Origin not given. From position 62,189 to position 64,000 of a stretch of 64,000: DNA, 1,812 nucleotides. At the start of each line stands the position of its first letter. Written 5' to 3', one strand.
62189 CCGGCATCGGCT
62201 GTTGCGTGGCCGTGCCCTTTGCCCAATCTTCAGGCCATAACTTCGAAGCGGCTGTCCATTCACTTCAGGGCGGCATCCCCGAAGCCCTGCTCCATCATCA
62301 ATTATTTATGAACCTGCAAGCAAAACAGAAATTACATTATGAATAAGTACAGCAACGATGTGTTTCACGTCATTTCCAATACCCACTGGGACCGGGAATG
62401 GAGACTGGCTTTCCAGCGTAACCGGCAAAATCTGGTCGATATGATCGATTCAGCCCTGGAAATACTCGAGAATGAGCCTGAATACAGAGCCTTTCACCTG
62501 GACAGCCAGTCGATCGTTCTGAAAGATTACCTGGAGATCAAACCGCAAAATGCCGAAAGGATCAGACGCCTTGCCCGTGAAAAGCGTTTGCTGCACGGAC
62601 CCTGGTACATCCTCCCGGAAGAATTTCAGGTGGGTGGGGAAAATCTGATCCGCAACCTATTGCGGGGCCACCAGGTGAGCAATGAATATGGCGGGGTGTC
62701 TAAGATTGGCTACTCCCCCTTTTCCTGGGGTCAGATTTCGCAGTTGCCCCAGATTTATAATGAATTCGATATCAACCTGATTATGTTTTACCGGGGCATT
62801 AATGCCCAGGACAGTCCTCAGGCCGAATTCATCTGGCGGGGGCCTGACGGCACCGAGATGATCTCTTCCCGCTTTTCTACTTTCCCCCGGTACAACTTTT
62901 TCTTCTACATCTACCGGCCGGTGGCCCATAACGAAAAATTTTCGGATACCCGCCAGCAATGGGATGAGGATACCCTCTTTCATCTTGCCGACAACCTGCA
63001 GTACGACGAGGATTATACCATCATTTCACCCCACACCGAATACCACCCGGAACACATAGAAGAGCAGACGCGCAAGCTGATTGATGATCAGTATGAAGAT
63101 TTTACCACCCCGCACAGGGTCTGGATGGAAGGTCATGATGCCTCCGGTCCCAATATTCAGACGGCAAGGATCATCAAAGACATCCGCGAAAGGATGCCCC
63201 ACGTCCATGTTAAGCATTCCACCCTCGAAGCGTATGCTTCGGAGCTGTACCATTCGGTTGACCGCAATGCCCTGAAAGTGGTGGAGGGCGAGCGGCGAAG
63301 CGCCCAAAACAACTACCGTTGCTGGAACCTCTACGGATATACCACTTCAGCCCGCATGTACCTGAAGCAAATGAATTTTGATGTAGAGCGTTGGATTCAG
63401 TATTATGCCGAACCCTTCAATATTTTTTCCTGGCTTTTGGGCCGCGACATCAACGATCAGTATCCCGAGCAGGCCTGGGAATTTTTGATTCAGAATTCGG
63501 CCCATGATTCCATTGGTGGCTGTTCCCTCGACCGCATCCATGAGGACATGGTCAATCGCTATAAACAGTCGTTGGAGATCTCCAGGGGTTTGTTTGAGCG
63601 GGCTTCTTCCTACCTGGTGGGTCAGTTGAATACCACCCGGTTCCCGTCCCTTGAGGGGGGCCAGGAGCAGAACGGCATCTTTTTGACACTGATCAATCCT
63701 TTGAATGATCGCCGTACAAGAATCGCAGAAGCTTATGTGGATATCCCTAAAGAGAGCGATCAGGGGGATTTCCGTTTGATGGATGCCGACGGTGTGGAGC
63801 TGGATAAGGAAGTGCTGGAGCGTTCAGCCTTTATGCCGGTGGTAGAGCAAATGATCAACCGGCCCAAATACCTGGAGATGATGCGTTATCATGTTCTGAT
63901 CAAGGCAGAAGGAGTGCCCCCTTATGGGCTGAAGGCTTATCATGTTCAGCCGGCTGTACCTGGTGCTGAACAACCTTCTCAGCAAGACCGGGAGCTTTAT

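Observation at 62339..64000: Cytoplasmic GH38 paralogue lacks the catalytic nucleophile Asp and is operon-linked to nanE: possible substrate-assisted alpha-N-acetylmannosaminidase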

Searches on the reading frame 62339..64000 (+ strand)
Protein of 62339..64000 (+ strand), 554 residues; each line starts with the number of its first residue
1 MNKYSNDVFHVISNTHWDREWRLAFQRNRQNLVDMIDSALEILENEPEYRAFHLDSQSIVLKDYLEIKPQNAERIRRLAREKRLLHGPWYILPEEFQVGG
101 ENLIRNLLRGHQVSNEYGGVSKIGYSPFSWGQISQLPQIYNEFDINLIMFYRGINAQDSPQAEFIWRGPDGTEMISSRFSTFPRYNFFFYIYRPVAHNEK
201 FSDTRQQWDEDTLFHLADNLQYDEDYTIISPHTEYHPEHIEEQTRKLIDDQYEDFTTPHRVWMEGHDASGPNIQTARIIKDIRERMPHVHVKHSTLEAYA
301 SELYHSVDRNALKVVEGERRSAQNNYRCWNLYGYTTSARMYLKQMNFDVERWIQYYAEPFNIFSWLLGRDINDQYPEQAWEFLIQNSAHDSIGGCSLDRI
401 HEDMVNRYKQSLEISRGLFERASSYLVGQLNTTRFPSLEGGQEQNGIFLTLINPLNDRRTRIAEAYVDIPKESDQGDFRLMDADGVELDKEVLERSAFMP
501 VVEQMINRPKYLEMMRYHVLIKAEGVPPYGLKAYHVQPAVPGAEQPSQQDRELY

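Call 4: search_protein_families(library=pfam, proteins=[window:62339-64000:+], max_evalue=0.01)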
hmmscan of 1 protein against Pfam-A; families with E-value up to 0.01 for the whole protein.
window:62339-64000:+ (554 aa): 2 families
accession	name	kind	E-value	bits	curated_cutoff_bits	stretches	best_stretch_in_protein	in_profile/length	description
PF01074.27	Glyco_hydro_38N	-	3.4e-29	102.5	25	1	10-305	3-257/270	Glycosyl hydrolases family 38 N-terminal domain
PF09261.16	Alpha-mann_mid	-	3.8e-08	33.7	31.1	1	334-422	6-92/96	Alpha mannosidase middle domain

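Call 5: search_solved_structures(query=window:62339-64000:+, max_evalue=0.01, show_alignments=4)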
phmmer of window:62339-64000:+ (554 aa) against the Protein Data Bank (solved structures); distinct sequences matched with E-value up to 0.01: 10.
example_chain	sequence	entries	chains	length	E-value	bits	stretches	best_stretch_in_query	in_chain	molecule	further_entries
5kbp_A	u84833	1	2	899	1.4e-58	202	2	8-180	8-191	Glycosyl hydrolase, family 38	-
3lvt_A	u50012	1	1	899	1.4e-58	202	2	8-180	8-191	Glycosyl hydrolase, family 38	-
2wyh_A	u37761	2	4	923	4.3e-57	197.1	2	9-180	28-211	ALPHA-MANNOSIDASE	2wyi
7ufu_A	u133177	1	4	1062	9e-08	34.3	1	11-181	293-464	Alpha-mannosidase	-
7ufs_A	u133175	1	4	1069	1e-07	34.1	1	9-176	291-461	Alpha-mannosidase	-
7ufr_A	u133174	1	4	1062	1.3e-07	33.8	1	11-181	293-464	Alpha-mannosidase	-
5jm0_A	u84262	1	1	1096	1.4e-07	33.7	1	11-177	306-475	Alpha-mannosidase,Alpha-mannosidase,Alpha-mannosidase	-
6lz1_A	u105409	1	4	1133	8.1e-07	31.2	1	8-176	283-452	Ams1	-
7dd9_A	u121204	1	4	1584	1.4e-06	30.4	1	8-176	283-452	Alpha-mannosidase,ZZ-type zinc finger-containing protein P35G2.11c,Maltose/maltodextrin-bi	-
7vqo_A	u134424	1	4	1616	6.4e-05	24.9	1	8-176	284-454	Ams1, Nbr1 and malE fusion protein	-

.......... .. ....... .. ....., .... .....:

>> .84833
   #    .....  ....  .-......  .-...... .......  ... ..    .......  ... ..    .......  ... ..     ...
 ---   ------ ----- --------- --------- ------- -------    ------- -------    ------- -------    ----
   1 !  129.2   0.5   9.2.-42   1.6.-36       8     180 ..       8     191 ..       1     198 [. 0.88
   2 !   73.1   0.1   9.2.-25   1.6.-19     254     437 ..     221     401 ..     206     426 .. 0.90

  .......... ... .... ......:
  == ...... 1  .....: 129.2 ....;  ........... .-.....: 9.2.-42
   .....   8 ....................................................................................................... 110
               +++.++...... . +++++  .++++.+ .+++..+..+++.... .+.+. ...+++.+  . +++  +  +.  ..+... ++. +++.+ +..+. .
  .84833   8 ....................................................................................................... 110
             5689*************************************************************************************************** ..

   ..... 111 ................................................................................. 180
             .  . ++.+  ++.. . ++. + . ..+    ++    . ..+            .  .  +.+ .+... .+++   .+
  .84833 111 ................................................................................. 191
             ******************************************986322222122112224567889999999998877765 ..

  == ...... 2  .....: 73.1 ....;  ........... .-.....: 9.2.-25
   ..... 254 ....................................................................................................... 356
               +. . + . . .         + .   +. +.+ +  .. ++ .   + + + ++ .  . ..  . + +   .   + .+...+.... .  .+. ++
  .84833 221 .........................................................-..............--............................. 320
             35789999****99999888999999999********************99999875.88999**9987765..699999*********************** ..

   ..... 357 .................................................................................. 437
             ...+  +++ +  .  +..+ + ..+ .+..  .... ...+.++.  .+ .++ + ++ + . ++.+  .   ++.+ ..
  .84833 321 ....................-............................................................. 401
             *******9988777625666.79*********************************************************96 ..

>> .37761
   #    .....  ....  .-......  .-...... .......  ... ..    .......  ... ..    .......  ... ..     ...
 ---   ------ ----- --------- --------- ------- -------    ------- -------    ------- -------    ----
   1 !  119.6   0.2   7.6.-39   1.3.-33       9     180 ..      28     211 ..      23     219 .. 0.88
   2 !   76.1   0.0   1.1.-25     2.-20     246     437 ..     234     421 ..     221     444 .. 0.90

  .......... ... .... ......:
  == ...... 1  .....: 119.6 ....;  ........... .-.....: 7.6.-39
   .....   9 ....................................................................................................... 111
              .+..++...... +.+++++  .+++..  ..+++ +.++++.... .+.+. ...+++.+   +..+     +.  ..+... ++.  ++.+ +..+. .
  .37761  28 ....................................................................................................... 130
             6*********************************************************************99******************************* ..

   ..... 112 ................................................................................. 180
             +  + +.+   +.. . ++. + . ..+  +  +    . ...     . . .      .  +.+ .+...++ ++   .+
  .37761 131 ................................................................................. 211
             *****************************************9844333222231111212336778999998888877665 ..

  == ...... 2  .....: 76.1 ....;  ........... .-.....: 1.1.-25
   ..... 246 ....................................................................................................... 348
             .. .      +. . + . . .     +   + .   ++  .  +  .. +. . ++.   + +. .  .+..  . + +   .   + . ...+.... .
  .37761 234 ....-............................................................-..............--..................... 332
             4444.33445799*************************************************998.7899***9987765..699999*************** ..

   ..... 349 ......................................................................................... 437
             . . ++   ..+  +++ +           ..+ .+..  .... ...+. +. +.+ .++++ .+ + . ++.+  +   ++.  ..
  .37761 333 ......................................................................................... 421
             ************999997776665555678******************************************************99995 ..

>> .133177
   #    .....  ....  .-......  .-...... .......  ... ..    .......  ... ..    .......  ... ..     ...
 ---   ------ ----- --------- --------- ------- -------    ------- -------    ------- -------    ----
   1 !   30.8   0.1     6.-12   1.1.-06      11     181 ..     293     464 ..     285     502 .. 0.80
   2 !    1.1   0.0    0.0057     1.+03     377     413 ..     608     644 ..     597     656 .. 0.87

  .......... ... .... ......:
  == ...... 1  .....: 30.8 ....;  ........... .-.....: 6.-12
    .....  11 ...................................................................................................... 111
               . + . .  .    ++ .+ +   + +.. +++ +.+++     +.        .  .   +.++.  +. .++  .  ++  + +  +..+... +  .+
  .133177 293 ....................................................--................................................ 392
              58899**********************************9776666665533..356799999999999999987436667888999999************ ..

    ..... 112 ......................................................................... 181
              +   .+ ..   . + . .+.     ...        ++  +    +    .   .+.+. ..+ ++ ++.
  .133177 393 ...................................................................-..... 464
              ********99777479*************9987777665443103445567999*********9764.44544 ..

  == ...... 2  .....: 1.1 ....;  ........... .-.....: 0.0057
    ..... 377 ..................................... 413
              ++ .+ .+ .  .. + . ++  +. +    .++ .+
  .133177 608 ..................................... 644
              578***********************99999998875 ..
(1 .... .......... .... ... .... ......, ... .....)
